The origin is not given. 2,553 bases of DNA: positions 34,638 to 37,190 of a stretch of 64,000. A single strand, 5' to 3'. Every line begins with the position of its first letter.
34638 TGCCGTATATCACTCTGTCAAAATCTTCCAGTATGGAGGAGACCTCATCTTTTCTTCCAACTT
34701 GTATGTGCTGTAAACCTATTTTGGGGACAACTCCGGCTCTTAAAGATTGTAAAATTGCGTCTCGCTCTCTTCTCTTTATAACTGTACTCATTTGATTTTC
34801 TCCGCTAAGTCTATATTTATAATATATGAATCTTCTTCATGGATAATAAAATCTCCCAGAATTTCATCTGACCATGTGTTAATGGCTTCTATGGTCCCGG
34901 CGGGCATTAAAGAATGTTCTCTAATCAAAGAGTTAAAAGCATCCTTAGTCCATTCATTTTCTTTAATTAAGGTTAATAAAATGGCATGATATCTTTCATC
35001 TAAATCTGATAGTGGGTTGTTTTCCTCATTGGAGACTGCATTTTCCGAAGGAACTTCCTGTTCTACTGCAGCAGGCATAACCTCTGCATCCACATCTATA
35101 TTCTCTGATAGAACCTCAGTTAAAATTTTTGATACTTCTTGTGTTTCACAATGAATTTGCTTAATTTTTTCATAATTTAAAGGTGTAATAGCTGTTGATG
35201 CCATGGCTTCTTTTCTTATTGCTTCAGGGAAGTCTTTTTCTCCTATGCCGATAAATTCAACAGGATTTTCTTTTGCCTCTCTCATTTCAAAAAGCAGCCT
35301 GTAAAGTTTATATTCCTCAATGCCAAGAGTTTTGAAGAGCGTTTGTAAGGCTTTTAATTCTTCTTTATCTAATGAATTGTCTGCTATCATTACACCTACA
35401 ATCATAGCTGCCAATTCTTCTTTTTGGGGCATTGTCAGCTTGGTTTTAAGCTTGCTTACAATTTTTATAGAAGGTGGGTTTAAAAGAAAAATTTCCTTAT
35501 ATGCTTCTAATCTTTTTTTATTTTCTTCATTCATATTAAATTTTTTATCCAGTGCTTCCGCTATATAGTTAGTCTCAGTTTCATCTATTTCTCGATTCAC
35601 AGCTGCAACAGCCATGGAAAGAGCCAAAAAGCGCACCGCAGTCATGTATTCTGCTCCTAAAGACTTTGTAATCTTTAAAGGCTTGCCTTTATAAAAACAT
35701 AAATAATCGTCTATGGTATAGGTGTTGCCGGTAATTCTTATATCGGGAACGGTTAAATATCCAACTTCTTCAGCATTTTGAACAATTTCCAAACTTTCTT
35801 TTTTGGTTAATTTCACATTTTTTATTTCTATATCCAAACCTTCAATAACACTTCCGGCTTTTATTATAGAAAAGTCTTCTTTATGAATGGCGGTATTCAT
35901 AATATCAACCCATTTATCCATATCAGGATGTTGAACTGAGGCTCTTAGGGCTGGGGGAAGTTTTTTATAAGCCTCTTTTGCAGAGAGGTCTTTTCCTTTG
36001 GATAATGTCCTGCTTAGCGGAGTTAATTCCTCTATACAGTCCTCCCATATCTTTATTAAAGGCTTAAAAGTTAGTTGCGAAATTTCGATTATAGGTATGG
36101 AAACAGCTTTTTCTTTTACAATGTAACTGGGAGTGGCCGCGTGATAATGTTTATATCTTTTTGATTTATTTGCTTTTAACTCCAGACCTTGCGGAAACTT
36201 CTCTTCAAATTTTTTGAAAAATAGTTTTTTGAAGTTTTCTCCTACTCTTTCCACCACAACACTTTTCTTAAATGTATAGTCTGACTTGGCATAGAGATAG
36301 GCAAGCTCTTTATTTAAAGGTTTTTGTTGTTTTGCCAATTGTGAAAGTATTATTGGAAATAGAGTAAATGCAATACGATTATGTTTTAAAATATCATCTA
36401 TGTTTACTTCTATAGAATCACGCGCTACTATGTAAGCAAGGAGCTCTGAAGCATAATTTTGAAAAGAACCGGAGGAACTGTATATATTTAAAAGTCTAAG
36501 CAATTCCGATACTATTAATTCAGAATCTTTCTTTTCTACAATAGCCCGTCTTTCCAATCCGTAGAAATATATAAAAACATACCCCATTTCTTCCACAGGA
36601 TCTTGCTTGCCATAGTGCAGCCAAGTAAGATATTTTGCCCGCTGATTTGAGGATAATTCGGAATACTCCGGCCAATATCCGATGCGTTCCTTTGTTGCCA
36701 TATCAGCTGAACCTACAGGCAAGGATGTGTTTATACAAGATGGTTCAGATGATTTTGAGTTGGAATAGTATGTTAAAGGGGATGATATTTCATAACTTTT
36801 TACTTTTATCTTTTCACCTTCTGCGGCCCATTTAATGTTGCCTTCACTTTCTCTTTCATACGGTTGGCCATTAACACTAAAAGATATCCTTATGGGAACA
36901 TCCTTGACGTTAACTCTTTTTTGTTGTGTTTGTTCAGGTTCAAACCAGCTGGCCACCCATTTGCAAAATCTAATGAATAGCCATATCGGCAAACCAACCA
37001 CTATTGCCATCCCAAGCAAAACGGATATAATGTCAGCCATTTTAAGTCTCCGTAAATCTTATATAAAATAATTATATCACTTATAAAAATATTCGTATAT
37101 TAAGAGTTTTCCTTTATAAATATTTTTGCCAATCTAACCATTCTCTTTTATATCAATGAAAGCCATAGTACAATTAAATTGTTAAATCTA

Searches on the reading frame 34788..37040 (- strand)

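Call 10: search_protein_families(library=pfam, proteins=[window:34788-37040:-], max_evalue=0.001)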
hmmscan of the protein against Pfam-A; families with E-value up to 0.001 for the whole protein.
window:34788-37040:- (750 aa): 3 families
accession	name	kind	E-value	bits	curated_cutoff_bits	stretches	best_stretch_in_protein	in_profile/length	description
PF13208.11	TerB_N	-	7.8e-33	114.4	25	1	74-260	2-204/207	TerB N-terminal domain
PF15615.11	TerB_C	-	1.1e-23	84.5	26.3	1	616-749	14-147/148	TerB-C domain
PF05099.18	TerB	-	3e-08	34.4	24.4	1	471-578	4-112/118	Tellurite resistance protein TerB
